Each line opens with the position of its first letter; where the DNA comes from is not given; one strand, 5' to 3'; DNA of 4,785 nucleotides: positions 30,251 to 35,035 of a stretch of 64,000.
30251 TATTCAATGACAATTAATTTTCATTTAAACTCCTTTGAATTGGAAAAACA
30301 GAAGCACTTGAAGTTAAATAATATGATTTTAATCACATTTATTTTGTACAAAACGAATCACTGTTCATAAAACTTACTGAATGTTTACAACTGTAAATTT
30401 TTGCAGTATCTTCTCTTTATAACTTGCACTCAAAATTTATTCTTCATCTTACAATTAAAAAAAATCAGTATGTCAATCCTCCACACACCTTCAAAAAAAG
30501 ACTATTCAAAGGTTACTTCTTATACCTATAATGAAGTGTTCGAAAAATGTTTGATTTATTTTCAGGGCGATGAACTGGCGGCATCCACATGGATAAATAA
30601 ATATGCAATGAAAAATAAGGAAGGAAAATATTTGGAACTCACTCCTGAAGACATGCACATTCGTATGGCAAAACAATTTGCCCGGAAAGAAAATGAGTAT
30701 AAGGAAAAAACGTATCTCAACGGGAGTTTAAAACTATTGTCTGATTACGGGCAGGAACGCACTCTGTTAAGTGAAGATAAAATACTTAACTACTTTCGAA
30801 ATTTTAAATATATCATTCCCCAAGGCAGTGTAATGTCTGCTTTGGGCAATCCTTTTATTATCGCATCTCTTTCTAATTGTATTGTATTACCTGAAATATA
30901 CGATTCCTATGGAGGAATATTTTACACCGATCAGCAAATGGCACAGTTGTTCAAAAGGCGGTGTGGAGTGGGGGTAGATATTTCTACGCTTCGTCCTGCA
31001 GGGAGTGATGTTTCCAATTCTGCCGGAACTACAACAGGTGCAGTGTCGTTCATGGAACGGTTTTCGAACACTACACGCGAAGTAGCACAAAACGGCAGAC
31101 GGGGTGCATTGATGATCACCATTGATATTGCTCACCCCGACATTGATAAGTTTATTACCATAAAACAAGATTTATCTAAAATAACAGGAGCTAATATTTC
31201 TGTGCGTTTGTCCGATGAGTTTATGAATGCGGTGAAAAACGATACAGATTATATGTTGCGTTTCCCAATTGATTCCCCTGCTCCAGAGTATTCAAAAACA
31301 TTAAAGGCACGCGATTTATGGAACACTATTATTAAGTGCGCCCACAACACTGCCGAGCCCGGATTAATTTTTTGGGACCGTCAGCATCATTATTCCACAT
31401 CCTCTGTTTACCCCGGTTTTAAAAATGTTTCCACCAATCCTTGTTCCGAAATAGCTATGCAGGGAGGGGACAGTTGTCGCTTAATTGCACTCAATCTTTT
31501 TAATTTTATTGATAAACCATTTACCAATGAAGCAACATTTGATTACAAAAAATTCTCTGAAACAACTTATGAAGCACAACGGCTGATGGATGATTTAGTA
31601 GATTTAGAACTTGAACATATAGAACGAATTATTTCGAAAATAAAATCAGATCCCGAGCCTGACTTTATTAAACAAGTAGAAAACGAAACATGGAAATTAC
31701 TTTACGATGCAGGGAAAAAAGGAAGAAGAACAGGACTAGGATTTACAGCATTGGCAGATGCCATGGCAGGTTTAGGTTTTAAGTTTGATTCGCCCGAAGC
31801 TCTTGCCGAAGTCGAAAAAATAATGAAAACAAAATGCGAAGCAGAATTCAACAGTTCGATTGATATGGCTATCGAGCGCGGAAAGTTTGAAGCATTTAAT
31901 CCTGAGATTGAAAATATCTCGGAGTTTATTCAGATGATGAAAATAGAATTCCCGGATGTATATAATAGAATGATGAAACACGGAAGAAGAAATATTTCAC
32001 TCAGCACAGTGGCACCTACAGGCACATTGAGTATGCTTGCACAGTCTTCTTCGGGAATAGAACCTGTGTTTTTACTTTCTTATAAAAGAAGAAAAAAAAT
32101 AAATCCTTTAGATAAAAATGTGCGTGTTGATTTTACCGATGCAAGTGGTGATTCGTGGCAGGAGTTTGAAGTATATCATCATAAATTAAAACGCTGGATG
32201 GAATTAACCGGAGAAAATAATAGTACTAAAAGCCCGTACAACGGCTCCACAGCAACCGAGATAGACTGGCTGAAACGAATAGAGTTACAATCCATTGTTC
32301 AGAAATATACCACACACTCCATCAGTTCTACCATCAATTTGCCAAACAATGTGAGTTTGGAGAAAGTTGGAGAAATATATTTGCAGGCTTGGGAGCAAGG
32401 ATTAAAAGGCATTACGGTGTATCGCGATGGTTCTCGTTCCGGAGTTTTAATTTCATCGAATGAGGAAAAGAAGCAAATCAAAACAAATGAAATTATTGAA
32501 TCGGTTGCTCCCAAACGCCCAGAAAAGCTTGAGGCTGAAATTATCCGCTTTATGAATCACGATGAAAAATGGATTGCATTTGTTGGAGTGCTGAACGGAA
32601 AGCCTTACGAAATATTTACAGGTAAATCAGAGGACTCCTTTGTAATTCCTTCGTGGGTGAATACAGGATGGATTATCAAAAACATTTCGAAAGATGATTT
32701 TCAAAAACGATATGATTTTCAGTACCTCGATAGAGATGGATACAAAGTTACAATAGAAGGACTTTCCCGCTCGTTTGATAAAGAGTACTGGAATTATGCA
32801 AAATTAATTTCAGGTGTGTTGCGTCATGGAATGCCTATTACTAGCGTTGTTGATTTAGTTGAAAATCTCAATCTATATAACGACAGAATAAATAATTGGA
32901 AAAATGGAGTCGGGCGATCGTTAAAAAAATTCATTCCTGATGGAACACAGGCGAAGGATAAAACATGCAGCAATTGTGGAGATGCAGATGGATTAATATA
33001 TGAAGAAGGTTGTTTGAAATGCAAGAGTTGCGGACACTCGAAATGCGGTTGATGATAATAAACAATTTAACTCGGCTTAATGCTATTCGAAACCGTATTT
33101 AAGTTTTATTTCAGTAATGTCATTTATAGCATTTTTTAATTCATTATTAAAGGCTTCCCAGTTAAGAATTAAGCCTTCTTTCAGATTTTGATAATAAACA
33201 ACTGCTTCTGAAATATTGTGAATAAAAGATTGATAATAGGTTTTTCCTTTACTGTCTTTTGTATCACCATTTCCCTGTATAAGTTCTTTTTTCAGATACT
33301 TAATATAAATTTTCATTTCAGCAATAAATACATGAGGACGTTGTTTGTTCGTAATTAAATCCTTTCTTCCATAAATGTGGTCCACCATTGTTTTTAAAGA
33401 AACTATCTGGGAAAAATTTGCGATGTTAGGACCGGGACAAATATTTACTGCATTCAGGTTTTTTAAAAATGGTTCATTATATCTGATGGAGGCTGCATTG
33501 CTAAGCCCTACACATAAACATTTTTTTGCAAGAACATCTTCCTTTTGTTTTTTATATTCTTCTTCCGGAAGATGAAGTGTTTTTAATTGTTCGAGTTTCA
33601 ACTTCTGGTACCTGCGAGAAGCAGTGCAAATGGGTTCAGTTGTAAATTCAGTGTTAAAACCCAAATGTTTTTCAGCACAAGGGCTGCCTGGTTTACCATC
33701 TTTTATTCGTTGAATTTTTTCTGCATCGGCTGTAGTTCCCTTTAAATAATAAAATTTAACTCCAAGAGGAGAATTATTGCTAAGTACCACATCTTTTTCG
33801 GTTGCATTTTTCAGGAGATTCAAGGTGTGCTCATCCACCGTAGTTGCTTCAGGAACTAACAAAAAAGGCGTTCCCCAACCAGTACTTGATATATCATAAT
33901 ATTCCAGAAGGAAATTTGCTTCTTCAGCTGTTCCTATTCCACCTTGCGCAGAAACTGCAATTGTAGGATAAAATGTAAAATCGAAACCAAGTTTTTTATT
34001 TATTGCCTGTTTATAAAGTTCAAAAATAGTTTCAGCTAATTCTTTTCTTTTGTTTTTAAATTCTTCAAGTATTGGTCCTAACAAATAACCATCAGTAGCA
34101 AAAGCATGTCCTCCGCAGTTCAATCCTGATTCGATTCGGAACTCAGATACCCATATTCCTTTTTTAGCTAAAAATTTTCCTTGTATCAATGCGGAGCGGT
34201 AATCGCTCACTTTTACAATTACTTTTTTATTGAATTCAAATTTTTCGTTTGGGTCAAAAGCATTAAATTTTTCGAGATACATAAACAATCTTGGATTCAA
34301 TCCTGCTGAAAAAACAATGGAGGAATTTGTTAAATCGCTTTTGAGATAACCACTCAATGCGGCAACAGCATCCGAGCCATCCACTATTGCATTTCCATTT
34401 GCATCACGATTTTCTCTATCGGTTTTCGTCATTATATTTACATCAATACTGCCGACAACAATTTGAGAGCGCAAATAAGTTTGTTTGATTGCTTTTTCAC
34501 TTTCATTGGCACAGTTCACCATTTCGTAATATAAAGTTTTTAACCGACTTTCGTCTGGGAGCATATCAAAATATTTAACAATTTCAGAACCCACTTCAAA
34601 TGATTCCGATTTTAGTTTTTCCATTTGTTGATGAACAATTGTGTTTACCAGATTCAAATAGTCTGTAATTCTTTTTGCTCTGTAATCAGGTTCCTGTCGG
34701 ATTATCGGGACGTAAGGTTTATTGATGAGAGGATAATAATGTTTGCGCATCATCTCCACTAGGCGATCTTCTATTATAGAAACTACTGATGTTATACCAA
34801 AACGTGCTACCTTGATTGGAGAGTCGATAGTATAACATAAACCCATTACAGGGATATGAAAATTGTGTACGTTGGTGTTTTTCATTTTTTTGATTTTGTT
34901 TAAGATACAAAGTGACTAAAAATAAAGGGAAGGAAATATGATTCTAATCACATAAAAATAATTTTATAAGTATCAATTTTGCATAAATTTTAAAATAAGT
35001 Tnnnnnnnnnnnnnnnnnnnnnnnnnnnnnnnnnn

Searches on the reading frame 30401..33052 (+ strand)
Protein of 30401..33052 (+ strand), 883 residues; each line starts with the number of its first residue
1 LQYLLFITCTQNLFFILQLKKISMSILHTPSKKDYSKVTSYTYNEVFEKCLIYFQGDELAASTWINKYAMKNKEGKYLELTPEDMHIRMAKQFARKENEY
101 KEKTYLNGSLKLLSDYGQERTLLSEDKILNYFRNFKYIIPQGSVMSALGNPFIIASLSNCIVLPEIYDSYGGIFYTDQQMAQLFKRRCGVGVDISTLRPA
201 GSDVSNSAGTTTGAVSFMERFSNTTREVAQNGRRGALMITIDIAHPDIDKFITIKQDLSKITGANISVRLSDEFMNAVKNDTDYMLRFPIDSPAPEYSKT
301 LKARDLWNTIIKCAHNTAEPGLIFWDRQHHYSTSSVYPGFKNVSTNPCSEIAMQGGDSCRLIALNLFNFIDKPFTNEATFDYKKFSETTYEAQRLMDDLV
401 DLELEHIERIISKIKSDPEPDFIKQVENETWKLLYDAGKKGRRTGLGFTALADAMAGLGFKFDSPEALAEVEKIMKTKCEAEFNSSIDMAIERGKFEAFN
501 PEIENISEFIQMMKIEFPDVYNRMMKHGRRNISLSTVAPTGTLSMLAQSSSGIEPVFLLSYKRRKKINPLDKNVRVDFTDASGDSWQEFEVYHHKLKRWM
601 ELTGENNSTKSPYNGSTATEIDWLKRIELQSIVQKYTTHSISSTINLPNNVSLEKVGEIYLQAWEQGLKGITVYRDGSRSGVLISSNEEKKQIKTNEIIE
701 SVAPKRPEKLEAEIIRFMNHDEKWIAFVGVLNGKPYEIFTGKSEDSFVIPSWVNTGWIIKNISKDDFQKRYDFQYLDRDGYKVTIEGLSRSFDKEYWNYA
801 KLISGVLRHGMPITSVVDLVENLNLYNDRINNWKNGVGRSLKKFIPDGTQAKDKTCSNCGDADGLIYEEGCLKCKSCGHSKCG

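Call 29: search_protein_families(library=pfam, proteins=[window:30401-33052:+], max_evalue=5)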
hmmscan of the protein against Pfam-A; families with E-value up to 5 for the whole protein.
window:30401-33052:+ (883 aa): 3 families
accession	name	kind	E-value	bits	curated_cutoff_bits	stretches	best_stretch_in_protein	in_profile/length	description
PF02867.20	Ribonuc_red_lgC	-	9.5e-87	292.2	23.9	1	158-674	1-523/523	Ribonucleotide reductase, barrel domain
PF00317.26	Ribonuc_red_lgN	-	1.9e-06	28.3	28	1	57-135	4-60/77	Ribonucleotide reductase, all-alpha domain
PF07282.18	Cas12f1-like_TNB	-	2.6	8.7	26.3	0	854-880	29-49/60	Cas12f1-like, TNB domain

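Call 30: search_protein_families(library=ncbifam, proteins=[window:30401-33052:+], max_evalue=5)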
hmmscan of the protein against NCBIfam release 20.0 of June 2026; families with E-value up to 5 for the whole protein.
window:30401-33052:+ (883 aa): 21 families
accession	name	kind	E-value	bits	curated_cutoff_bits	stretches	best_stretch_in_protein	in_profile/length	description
TIGR02504.1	NrdJ_Z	equivalog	8.5e-142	473.8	399.95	1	63-683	4-605/606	adenosylcobalamin-dependent ribonucleoside-diphosphate reductase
NF006417.0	PRK08665.1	equivalog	4.2e-110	369.2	961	2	66-413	22-342/759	vitamin B12-dependent ribonucleotide reductase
NF005010.0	PRK06406.1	subfamily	2e-74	251.2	1125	2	85-410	177-493/771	vitamin B12-dependent ribonucleotide reductase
NF005991.0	PRK08115.1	equivalog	7.1e-71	239.3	854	3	299-699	431-792/858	vitamin B12-dependent ribonucleotide reductase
NF005401.0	PRK06948.1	subfamily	7.3e-61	206.6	906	2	439-689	361-595/604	ribonucleotide reductase-like protein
NF005122.0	PRK06556.1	equivalog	3.4e-59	200.5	859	5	263-401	287-416/960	vitamin B12-dependent ribonucleotide reductase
TIGR02506.1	NrdE_NrdA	equivalog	4.6e-58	197.1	341.05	1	93-670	17-609/616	ribonucleoside-diphosphate reductase subunit alpha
NF006207.0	PRK08332.1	equivalog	3.9e-46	157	2400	2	437-721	1307-1601/1684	vitamin B12-dependent ribonucleotide reductase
NF005736.0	PRK07562.1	equivalog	5.4e-46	156.8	1737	4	264-508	397-609/1222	vitamin B12-dependent ribonucleotide reductase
NF006577.0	PRK09102.1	equivalog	3e-42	144.7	620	2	122-356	59-291/604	ribonucleoside-diphosphate reductase subunit alpha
NF005101.0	PRK06539.1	equivalog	1.8e-33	115.6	988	3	134-292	204-363/822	ribonucleoside-diphosphate reductase subunit alpha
NF006665.0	PRK09209.1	equivalog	2.9e-31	108.5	1057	3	153-289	230-370/761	ribonucleoside-diphosphate reductase subunit alpha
NF005544.0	PRK07207.1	equivalog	7.1e-28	96.9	965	3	156-293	370-511/965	ribonucleoside-diphosphate reductase subunit alpha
NF005483.0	PRK07088.1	equivalog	8.9e-27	93.5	1214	3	91-289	173-372/764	ribonucleoside-diphosphate reductase subunit alpha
NF009028.0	PRK12364.1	equivalog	8.2e-24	83.6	1377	3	439-564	619-747/842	ribonucleoside-diphosphate reductase subunit alpha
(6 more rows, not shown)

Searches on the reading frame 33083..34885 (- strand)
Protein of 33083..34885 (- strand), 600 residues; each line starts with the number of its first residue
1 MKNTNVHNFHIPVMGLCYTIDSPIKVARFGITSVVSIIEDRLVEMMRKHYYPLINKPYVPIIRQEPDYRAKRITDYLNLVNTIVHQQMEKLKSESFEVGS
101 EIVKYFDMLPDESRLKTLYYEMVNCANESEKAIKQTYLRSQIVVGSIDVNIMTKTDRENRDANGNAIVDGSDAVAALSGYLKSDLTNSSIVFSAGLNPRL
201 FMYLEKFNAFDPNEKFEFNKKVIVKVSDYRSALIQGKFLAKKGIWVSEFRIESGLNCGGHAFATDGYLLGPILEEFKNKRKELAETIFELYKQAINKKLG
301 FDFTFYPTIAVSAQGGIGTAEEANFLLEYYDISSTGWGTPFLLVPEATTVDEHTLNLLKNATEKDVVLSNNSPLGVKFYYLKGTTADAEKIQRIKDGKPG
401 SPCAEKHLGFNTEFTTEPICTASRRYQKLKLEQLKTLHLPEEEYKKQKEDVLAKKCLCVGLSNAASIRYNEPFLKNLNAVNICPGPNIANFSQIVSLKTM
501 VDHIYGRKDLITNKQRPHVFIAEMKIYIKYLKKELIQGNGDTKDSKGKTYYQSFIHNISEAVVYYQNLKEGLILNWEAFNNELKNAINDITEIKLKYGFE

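Call 3: search_protein_families(library=pfam, proteins=[window:33083-34885:-], max_evalue=0.01)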
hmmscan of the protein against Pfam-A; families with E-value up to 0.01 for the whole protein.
window:33083-34885:- (600 aa): 0 families

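Call 4: search_protein_families(library=ncbifam, proteins=[window:33083-34885:-], max_evalue=0.01)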
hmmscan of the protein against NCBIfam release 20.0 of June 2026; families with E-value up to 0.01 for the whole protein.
window:33083-34885:- (600 aa): 0 families

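Call 29: search_protein_families(library=pfam, proteins=[window:33083-34885:-], max_evalue=5)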
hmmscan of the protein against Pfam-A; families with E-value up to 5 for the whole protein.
window:33083-34885:- (600 aa): 0 families

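Call 30: search_protein_families(library=ncbifam, proteins=[window:33083-34885:-], max_evalue=5)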
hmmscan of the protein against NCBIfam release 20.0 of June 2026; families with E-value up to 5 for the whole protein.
window:33083-34885:- (600 aa): 1 family
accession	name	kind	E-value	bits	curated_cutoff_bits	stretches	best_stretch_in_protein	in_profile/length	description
NF009114.0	PRK12464.1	equivalog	0.033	13.1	461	1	127-200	37-110/389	1-deoxy-D-xylulose-5-phosphate reductoisomerase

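Call 31: find_homologous_proteins(query=window:33083-34885:-, max_evalue=0.00001)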
Query window:33083-34885:- (600 aa): 8000 proteins with E <= 0.00001 among 8000 candidates; the best 120 are listed.
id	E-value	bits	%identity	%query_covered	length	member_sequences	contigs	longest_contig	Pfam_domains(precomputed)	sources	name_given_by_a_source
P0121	0.0e+0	1360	100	100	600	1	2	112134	-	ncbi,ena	-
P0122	0.0e+0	1328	100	98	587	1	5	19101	-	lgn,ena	-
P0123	4.0e-296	1002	73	99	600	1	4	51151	-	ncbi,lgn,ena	-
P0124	1.3e-295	1000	73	99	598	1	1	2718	-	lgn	-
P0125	2.0e-295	999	72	100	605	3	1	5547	-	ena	-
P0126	1.2e-294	997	73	99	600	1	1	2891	-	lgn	-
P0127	1.0e-293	994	71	100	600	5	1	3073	-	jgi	jgi:hypothetical protein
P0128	8.4e-293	991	71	100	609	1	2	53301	-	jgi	jgi:hypothetical protein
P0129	1.6e-292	990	71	100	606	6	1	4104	-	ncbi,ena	-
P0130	1.1e-291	987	72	100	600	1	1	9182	-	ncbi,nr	ncbi:MAG: hypothetical protein Q7T20_05510 [Saprospiraceae bacterium]|nr:hypothetical protein [Sapro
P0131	1.4e-291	987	71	99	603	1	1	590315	-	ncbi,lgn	-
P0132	1.6e-291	986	72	100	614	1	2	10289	-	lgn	-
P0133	4.1e-289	978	71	100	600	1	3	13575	-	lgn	-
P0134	1.0e-288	977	71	100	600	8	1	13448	-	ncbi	-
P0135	2.3e-288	976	71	99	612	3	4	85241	-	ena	-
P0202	1.8e-257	874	64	100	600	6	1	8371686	-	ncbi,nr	ncbi:hypothetical protein [Haliscomenobacter hydrossis]|nr:hypothetical protein [Haliscomenobacter h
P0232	1.4e-254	864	64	100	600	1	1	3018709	-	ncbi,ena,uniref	ncbi:hypothetical protein [Haliscomenobacter sp.]|uniref:hypothetical protein n=1 Tax=Haliscomenobac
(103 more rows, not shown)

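Call 43: predict_structure(alignment_id=A1)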
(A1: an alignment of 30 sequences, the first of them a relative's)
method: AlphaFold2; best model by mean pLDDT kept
length: 600 residues; sequences in the alignment: 30
mean_pLDDT: 67.5   pTM: 0.63
mean pLDDT of the five models: 67.5, 66.8, 66.3, 65.2, 59.4
residues with pLDDT >= 90: 62; 70-90: 276; 50-70: 115; < 50: 147
segments of 3 or more residues with pLDDT < 50: 1-7, 13-19, 254-264, 337-351, 361-363, 371-379, 398-426, 454-513
pLDDT, mean of each block of 10 residues (from residue 1): 42 46 67 71 80 87 83 90 87 86 79 84 91 91 81 68 74 86 86 70 82 88 84 89 90 47 51 82 94 93 88 65 73 60 32 51 52 41 57 54 30 32 50 79 80 43 29 32 30 32 35 50 67 73 73 82 71 68 88 83
secondary structure, 60 per line:
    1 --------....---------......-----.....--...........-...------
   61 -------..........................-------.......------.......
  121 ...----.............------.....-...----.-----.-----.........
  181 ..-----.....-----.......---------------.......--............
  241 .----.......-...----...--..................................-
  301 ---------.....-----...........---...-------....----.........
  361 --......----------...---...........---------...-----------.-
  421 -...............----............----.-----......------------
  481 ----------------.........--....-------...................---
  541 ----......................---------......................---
elements in order: E9-12 H22-27 E33-37 H40-50 H68-93 H101-107 H114-123 H128-140 E147-151 H172-182 E188-192 H198-204 E220-226 H229-241 E246-252 H266-299 E310-314 H320-330 E334-336 H344-347 H352-360 E366-368 E379-381 H385-395 H422-436 H441-452 H463-468 H497-505 H508-511 H519-537 H545-566 H576-597

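Call 50: fold_search(model_id=the predicted structure, library=pdb)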
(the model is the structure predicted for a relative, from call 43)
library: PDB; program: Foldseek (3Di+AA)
matches with E <= 10: 540; with E <= 0.001: 6
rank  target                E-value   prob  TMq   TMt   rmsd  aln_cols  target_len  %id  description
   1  4cw5_B                4.6e-07  1.00  0.29  0.37  13.7       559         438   14  Crystal structure of the enoyl reductase domain of DfnA from Bacillus amyloliquefaciens (released 2014-12-17)
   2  4cw5_A                2.4e-06  1.00  0.23  0.29  15.5       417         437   17  Crystal structure of the enoyl reductase domain of DfnA from Bacillus amyloliquefaciens (released 2014-12-17)
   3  4yx6_A                3.5e-06  1.00  0.28  0.31  14.6       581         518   14  Architectural hierarchy of trans-acting enoyl reductases from polyunsaturated fatty acid and trans-AT polyketide synth (released 2016-04-13)
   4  4z9r_B                4.5e-06  1.00  0.28  0.32   8.8       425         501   15  Crystal structure of PfaD from Shewanella oneidensis in complex with NAD+ determined by in-situ diffraction. (released 2016-04-06)
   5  6lkc_B                8.4e-06  1.00  0.26  0.29  10.8       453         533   15  Crystal structure of PfaD from Shewanella piezotolerans in complex with FMN (released 2020-12-23)
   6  6lkc_A                5.4e-05  1.00  0.27  0.30  10.4       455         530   15  Crystal structure of PfaD from Shewanella piezotolerans in complex with FMN (released 2020-12-23)
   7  8s4p_A                6.9e-03  0.97  0.20  0.27  13.2       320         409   12  Crystal structure of an Ene-reductase from Penicillium steckii (released 2025-03-05)
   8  8s4p_D                1.0e-02  0.91  0.17  0.24  13.8       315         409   10  Crystal structure of an Ene-reductase from Penicillium steckii (released 2025-03-05)
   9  8s4p_F                1.3e-02  0.93  0.19  0.26  13.4       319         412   12  Crystal structure of an Ene-reductase from Penicillium steckii (released 2025-03-05)
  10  8s4p_E                1.4e-02  0.63  0.19  0.25  18.7       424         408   11  Crystal structure of an Ene-reductase from Penicillium steckii (released 2025-03-05)
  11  6bu1                  1.6e-02  0.92  0.18  0.16   8.8       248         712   10  Crystal structure of Mycobacterium tuberculosis malate synthase in complex with 2-Br-3-OH-phenyldiketoacid (released 2018-09-05)
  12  7qfx_C                2.1e-02  0.85  0.18  0.25  11.8       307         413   12  Crystal structure of Old Yellow Enzyme AnOYE8 from Aspergillus niger (released 2022-04-20)
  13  5c9u                  2.3e-02  0.87  0.18  0.16   8.9       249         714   10  Crystal structure of Mycobacterium tuberculosis malate synthase in complex with 2-(2-(2,4-dichlorophenyl)hydrazinyl)-2-o (released 2016-08-10)
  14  3s9z                  2.4e-02  0.87  0.18  0.16   8.9       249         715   10  Crystal structure of Mycobacterium tuberculosis malate synthase in complex with 4-(2-bromophenyl)-2,4-dioxobutanoic acid (released 2012-11-07)
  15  6as6                  2.5e-02  0.87  0.18  0.16   8.9       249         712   10  Crystal structure of Mycobacterium tuberculosis malate synthase in complex with 3-Prop-6-Me-phenyldiketoacid (released 2018-08-29)
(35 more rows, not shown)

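Call 82: find_encoding_contigs(protein=P0202, flank=10000, max_places=1)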
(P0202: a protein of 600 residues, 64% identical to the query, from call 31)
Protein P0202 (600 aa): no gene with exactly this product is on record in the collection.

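Call 83: find_encoding_contigs(protein=P0232, flank=10000, max_places=1)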
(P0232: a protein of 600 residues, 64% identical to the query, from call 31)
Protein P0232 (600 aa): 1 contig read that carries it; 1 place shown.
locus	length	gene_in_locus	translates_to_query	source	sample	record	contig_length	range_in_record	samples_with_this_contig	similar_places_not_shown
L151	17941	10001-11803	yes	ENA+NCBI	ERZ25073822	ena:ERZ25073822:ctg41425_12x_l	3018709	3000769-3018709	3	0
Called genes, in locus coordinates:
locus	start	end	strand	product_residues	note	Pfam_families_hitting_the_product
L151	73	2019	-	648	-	PF02018:CBM_4_9 (weak), PF22848:ASD1_dom, PF06964:Alpha-L-AF_C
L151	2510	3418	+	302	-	PF13424:TPR_12 (faint), PF13428:TPR_14 (faint), PF07719:TPR_2 (faint), PF12895:ANAPC3 (faint), PF13432:TPR_16 (faint), PF14559:TPR_19 (faint), PF13431:TPR_17 (faint), PF00515:TPR_1 (faint), +1 more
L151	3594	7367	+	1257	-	PF06283:ThuA, PF07995:GSDH, PF03422:CBM_6 (faint), PF00801:PKD (weak), PF18911:PKD_4, PF00034:Cytochrom_C (weak)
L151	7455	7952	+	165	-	PF22381:Staph_reg_Sar_Rot (weak), PF01047:MarR, PF12802:MarR_2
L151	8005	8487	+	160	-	PF12893:Lumazine_bd_2 (weak)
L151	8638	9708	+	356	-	PF00724:Oxidored_FMN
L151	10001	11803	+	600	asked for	-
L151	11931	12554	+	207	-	-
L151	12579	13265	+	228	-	-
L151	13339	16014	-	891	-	PF13620:CarboxypepD_reg (weak), PF13715:CarbopepD_reg_2 (faint), PF07715:Plug (weak), PF14905:OMP_b-brl_3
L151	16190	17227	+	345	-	PF06580:His_kinase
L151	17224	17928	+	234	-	PF00072:Response_reg, PF04397:LytTR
